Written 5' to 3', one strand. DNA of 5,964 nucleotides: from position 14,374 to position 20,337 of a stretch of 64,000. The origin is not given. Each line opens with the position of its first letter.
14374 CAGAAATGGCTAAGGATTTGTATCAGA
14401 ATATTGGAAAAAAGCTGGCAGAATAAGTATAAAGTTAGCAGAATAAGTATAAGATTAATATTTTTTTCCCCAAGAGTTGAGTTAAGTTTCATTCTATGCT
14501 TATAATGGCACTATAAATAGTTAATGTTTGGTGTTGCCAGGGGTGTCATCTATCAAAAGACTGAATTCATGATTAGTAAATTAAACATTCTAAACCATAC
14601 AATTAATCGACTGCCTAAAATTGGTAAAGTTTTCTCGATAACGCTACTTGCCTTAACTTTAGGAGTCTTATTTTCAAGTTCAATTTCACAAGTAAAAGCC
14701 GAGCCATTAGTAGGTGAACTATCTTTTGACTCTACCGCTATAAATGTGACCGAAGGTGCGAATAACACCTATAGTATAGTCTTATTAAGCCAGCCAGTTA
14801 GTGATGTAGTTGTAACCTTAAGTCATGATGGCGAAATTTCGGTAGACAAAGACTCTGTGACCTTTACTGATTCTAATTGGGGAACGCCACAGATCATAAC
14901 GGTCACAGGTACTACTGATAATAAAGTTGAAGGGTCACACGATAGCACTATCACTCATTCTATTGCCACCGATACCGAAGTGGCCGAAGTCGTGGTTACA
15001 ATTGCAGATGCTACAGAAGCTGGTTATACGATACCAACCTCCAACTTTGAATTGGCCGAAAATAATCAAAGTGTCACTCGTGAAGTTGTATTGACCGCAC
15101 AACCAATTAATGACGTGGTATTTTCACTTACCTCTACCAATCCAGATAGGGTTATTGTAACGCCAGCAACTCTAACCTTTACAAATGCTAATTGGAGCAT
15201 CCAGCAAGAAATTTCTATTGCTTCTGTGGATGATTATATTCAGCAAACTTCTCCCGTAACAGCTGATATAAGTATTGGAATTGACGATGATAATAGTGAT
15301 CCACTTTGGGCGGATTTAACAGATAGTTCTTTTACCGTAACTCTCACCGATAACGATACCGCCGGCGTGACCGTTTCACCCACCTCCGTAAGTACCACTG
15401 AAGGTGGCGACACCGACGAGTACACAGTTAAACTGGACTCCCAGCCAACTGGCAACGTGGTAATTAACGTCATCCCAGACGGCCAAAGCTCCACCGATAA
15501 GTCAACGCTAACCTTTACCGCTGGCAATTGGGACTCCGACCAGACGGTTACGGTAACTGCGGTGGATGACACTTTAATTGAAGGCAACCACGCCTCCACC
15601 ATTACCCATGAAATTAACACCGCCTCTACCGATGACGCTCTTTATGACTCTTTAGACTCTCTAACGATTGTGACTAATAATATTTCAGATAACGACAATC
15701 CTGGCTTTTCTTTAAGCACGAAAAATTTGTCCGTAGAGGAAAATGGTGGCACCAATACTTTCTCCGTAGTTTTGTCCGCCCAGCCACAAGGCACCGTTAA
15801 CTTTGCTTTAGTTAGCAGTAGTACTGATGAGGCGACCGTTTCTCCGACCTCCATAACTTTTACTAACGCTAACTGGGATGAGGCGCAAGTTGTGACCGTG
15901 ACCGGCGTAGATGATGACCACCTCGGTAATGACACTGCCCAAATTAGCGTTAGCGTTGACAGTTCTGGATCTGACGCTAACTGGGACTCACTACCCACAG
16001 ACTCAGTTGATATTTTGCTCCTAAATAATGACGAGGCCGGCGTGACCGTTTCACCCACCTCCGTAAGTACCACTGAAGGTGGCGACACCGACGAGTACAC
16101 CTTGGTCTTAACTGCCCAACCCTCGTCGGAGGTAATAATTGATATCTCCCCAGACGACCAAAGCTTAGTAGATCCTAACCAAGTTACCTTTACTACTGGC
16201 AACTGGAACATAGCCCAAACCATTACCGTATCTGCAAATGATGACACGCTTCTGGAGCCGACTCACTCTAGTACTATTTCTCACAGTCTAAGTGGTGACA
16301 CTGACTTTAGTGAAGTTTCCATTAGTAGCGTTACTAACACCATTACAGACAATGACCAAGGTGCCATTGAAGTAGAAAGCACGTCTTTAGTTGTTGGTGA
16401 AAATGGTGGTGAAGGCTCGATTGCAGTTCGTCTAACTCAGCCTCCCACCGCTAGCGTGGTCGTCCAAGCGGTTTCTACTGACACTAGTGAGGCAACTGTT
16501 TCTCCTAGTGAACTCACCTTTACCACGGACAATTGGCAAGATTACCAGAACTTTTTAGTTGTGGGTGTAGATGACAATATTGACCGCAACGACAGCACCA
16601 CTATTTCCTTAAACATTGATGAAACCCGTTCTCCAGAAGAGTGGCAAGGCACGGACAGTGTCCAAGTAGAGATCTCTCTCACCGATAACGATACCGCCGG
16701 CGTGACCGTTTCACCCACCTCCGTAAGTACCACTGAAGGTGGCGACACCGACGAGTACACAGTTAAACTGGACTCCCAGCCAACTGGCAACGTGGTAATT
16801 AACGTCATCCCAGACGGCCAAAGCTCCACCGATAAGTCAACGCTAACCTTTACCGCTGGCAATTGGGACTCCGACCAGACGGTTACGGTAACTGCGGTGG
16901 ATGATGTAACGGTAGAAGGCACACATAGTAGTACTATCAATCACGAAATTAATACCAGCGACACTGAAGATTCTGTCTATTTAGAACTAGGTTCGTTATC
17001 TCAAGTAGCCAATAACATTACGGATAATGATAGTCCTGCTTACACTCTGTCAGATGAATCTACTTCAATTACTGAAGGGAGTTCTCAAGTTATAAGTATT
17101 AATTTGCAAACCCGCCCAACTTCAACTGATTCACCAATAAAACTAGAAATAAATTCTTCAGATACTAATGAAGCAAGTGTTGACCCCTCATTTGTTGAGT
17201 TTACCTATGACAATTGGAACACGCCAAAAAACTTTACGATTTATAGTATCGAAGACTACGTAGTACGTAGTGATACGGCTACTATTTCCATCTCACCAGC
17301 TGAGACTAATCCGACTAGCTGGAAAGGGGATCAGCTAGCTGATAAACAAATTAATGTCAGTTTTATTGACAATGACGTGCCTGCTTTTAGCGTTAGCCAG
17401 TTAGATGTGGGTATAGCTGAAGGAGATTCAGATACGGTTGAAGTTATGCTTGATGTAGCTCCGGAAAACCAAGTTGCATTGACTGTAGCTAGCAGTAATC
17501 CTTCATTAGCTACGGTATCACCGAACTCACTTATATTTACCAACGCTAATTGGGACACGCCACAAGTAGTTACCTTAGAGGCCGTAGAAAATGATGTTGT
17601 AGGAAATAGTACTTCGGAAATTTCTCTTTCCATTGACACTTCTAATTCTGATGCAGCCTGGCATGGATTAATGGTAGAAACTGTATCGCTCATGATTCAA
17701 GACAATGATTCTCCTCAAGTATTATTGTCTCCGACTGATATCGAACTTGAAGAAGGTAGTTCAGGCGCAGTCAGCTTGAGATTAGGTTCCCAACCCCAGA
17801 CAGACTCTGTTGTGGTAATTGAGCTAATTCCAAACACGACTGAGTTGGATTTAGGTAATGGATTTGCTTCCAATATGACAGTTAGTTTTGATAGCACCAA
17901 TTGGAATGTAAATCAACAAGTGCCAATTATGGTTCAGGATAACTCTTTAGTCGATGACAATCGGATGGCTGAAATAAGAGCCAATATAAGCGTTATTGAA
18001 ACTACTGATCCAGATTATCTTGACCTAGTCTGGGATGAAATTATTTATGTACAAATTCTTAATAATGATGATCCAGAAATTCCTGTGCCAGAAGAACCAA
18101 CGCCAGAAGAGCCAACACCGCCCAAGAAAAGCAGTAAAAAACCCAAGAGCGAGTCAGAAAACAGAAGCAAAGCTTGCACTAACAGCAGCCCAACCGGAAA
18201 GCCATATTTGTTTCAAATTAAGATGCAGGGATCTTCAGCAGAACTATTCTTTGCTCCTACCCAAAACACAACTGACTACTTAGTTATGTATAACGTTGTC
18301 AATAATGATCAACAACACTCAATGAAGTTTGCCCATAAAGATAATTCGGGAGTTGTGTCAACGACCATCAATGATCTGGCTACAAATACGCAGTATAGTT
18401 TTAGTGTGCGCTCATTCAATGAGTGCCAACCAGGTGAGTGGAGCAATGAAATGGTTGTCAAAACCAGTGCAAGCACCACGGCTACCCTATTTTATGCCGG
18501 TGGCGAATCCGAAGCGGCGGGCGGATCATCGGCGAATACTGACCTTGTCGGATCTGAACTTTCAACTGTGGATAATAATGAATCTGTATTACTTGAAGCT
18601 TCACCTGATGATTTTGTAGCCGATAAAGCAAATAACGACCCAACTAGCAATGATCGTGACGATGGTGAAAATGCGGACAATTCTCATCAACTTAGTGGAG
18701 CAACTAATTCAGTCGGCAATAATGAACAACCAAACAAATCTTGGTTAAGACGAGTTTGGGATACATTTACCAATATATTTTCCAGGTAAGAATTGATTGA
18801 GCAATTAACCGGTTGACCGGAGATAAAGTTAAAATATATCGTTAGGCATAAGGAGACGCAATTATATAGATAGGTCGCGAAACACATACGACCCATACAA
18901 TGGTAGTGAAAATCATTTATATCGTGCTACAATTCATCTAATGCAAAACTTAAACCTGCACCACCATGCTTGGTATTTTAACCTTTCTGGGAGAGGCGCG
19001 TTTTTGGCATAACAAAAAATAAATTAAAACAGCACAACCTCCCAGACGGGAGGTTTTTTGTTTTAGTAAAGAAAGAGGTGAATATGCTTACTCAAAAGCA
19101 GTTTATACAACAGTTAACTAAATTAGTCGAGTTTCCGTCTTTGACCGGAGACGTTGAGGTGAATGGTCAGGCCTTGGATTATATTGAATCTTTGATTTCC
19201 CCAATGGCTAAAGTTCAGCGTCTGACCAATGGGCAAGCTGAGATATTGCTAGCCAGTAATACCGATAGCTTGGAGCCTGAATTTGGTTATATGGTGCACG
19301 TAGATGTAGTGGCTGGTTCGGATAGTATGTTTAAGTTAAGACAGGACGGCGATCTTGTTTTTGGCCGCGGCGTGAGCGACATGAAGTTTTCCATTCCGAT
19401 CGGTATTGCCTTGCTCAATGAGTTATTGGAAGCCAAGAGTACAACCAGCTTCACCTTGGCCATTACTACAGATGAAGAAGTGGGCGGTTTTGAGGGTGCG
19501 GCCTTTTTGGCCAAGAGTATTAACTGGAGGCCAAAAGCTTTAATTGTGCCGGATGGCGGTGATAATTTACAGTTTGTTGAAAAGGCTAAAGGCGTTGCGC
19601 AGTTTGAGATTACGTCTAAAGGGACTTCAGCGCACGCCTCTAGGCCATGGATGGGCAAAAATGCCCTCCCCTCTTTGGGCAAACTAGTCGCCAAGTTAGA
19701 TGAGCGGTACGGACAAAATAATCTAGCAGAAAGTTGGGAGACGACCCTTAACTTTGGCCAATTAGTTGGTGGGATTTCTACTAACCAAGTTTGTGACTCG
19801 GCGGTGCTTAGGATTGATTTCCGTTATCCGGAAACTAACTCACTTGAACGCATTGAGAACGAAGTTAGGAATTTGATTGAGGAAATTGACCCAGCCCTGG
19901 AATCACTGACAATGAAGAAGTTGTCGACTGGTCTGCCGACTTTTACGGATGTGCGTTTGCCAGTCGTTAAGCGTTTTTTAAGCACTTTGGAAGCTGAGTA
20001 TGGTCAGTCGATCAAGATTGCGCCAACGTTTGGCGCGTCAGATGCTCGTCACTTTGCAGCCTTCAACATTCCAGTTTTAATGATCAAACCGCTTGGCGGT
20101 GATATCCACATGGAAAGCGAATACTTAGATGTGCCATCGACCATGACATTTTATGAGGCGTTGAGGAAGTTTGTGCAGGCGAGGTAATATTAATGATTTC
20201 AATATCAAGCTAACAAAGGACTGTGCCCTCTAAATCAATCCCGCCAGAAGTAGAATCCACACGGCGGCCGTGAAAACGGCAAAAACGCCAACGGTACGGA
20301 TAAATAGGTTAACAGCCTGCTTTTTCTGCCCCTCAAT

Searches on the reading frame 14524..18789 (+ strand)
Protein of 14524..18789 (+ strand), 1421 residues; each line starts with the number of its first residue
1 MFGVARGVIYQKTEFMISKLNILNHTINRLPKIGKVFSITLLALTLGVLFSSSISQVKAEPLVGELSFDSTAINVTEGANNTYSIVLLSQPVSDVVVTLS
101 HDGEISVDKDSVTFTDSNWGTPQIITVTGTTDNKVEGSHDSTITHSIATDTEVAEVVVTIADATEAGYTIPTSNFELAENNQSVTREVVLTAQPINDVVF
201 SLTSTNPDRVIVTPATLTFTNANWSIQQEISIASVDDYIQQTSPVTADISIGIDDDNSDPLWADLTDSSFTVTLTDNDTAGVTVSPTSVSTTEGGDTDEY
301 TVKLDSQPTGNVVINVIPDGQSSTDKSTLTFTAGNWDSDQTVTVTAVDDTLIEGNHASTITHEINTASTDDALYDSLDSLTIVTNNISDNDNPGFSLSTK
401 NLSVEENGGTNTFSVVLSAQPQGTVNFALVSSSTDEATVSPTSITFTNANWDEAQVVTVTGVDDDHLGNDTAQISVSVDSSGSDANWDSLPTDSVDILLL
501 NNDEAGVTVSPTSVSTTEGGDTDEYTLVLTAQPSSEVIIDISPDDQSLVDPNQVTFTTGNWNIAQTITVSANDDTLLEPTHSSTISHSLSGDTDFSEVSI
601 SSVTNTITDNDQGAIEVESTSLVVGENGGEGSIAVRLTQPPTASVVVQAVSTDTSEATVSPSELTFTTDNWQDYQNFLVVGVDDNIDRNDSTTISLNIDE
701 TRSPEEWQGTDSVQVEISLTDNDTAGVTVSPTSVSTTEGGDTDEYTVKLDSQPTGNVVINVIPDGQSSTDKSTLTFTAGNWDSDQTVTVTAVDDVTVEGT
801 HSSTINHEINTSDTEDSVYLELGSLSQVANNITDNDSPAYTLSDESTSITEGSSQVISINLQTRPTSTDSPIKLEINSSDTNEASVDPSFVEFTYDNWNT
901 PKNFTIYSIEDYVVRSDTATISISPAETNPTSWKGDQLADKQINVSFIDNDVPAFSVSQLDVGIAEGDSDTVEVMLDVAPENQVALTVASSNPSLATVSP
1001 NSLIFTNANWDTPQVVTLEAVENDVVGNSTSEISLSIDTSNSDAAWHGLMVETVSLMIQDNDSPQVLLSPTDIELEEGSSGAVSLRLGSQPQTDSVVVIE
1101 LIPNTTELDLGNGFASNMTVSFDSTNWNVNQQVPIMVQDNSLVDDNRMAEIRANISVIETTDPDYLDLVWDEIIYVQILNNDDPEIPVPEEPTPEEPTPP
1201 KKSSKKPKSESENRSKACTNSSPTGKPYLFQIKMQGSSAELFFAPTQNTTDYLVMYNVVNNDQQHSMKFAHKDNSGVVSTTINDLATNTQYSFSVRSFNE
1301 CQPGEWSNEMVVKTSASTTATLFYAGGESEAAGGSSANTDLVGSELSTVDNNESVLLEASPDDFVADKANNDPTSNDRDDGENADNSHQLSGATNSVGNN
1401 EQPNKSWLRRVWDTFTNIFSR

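Call 8: search_protein_families(library=pfam, proteins=[window:14524-18789:+], max_evalue=0.001)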
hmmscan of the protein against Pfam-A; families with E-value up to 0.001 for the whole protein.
window:14524-18789:+ (1421 aa): 2 families
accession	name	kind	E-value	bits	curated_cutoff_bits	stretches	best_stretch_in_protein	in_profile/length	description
PF17766.7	fn3_6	-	4.2e-07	30.5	26.4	0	267-308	32-73/99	Fibronectin type-III domain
PF00041.27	fn3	-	0.00092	19.8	25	1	1243-1311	20-82/84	Fibronectin type III domain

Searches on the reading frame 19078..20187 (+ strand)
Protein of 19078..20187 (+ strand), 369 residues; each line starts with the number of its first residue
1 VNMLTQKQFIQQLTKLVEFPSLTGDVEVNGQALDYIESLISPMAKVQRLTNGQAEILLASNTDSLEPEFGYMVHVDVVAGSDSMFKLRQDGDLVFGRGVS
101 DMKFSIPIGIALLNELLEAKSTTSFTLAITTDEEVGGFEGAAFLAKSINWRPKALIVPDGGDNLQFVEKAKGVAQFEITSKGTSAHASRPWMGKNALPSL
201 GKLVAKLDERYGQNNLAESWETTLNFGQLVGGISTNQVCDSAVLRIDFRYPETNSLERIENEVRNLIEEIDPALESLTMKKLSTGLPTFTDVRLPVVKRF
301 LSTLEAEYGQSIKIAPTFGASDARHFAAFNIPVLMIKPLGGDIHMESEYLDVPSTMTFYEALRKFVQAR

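Call 8: search_protein_families(library=pfam, proteins=[window:19078-20187:+], max_evalue=0.001)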
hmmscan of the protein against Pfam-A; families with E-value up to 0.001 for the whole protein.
window:19078-20187:+ (369 aa): 2 families
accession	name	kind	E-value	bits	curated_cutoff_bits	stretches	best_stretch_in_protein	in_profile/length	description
PF07687.19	M20_dimer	-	3.2e-19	69.3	21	1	171-272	4-104/107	Peptidase dimerisation domain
PF01546.33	Peptidase_M20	-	6.9e-18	65.7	24.6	1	72-367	3-205/206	Peptidase family M20/M25/M40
